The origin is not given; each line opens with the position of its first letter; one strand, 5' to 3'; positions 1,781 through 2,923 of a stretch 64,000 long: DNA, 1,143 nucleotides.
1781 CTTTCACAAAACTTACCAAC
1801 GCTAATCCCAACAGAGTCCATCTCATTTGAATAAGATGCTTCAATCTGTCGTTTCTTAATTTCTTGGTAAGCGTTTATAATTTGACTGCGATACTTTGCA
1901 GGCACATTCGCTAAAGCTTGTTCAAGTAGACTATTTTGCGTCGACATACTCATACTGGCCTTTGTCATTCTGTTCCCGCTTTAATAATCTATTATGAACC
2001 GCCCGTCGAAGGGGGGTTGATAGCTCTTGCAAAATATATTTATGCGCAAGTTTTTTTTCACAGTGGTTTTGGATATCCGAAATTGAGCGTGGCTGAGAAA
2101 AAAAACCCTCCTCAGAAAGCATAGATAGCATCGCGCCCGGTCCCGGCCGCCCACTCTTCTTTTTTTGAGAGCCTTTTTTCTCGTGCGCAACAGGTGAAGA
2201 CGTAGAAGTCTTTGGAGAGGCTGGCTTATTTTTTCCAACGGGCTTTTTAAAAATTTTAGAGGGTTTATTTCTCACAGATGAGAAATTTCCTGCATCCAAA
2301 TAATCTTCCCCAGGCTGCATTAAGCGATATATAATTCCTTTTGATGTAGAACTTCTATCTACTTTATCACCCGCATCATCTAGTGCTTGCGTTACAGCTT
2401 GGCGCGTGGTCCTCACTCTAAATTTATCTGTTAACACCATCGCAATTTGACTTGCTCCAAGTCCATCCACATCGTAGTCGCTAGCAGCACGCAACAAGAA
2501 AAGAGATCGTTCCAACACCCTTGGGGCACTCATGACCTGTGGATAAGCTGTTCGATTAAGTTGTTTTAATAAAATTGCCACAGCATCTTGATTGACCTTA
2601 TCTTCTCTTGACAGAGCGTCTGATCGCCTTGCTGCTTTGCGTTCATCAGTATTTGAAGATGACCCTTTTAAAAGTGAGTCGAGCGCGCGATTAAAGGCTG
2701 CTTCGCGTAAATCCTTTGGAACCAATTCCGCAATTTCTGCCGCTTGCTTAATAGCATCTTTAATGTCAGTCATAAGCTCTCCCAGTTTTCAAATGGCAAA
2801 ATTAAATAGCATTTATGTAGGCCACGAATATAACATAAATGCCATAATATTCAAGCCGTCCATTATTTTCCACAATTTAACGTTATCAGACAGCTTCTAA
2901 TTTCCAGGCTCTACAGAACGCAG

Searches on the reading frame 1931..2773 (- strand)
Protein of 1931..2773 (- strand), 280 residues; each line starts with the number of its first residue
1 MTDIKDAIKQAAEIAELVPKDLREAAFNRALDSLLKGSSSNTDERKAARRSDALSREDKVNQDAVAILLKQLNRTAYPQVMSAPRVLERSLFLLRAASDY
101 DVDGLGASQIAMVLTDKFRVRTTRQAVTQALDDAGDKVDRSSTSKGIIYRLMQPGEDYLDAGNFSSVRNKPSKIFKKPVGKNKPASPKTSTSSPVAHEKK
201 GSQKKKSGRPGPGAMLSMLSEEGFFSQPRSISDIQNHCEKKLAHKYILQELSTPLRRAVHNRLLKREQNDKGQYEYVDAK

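Call 5: search_protein_families(library=pfam, proteins=[window:1931-2773:-], max_evalue=0.1)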
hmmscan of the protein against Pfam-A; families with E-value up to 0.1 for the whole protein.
window:1931-2773:- (280 aa): 0 families

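Call 6: search_protein_families(library=padloc, proteins=[window:1931-2773:-], max_evalue=0.1)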
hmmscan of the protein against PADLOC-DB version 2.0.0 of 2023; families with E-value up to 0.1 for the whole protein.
window:1931-2773:- (280 aa): 0 families

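Call 7: search_protein_families(library=ncbifam, proteins=[window:1931-2773:-], max_evalue=0.1)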
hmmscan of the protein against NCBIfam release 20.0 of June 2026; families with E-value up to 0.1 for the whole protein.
window:1931-2773:- (280 aa): 0 families

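Call 46: search_protein_families(library=phrogs, proteins=[window:1931-2773:-], max_evalue=0.001)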
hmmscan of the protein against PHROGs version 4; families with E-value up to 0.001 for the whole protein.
window:1931-2773:- (280 aa): 0 families

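Call 83: find_homologous_proteins(query=window:1931-2773:-, max_evalue=0.001)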
Query window:1931-2773:- (280 aa): 132 proteins with E <= 0.001 among 2374 candidates; the best 120 are listed.
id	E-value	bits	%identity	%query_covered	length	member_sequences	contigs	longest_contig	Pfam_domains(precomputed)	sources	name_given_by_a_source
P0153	5.6e-175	598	100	100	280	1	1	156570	-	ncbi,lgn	ncbi:MAG: hypothetical protein ACK4PK_09865 [Alphaproteobacteria bacterium]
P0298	1.7e-85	305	55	98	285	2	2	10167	-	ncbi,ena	-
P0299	2.2e-84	301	57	98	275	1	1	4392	-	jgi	jgi:hypothetical protein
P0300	2.9e-84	301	55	98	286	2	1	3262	-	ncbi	-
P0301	3.2e-84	301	58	98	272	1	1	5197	-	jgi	-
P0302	8.4e-84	299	54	98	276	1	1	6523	-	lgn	-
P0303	1.0e-83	299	54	98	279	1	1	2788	-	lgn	-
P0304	5.2e-82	293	54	98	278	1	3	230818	-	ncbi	-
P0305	1.1e-81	292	55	98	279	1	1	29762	-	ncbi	-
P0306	7.0e-79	283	54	98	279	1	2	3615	-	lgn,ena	-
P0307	1.5e-78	282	54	98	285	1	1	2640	-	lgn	-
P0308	2.7e-78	281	53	98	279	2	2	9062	-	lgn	-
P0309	5.1e-78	280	54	98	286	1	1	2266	-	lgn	-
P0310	6.4e-78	280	51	98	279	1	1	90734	-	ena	-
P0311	3.8e-77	277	55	98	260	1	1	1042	-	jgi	jgi:hypothetical protein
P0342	1.8e-53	200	42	98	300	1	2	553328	-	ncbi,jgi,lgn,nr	ncbi:MAG: hypothetical protein QOH06_5714 [Acidobacteriota bacterium]|jgi:hypothetical protein|nr:hy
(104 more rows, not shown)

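Call 84: find_encoding_contigs(protein=P0304, flank=6000, max_places=1)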
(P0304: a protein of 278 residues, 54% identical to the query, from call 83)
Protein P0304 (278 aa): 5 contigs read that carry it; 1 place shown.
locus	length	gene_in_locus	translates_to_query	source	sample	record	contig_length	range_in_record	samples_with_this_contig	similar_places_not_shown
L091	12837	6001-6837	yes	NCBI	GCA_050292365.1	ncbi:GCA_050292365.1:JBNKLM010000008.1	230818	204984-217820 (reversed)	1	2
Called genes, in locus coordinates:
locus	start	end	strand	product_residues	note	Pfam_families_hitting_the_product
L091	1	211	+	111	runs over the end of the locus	PF00254:FKBP_C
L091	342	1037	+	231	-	-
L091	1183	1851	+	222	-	PF00106:adh_short, PF08659:KR (weak), PF13561:adh_short_C2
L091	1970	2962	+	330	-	PF00248:Aldo_ket_red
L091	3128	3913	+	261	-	PF20226:DUF6585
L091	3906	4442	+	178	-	-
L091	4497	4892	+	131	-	PF06803:DUF1232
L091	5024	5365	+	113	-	-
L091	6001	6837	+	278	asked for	-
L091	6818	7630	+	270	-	-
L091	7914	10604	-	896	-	PF00330:Aconitase, PF00694:Aconitase_C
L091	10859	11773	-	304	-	PF00685:Sulfotransfer_1, PF13469:Sulfotransfer_3 (weak)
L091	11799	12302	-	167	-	PF00132:Hexapep, PF14602:Hexapep_2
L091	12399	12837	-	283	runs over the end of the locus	PF03631:Virul_fac_BrkB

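Call 85: find_encoding_contigs(protein=P0342, flank=6000, max_places=1)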
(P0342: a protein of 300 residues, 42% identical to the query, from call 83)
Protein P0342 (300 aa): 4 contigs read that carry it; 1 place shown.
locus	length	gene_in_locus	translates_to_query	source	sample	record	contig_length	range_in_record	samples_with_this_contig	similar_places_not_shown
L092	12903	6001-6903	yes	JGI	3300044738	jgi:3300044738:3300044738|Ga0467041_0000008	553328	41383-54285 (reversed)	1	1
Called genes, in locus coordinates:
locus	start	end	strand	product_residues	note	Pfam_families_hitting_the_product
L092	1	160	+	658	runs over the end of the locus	PF26549:Tricorn_N, PF26550:Tricorn_2nd (faint), PF26549:Tricorn_N, PF07676:PD40 (weak), PF02129:Peptidase_S15 (faint), PF20434:BD-FAE (weak), PF00326:Peptidase_S9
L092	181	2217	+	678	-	PF00930:DPPIV_N (faint), PF26549:Tricorn_N, PF26550:Tricorn_2nd (faint), PF26549:Tricorn_N, PF07676:PD40, PF20434:BD-FAE, PF00326:Peptidase_S9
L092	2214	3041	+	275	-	PF00106:adh_short, PF03435:Sacchrp_dh_NADP (weak), PF08659:KR, PF13561:adh_short_C2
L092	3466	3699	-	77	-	-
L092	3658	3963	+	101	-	-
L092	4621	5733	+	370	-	PF13676:TIR_2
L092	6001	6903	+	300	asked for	-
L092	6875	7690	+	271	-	-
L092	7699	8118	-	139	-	-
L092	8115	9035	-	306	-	PF01797:Y1_Tnp (weak)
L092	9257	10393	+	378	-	-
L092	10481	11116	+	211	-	PF03473:MOSC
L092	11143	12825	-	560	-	PF13620:CarboxypepD_reg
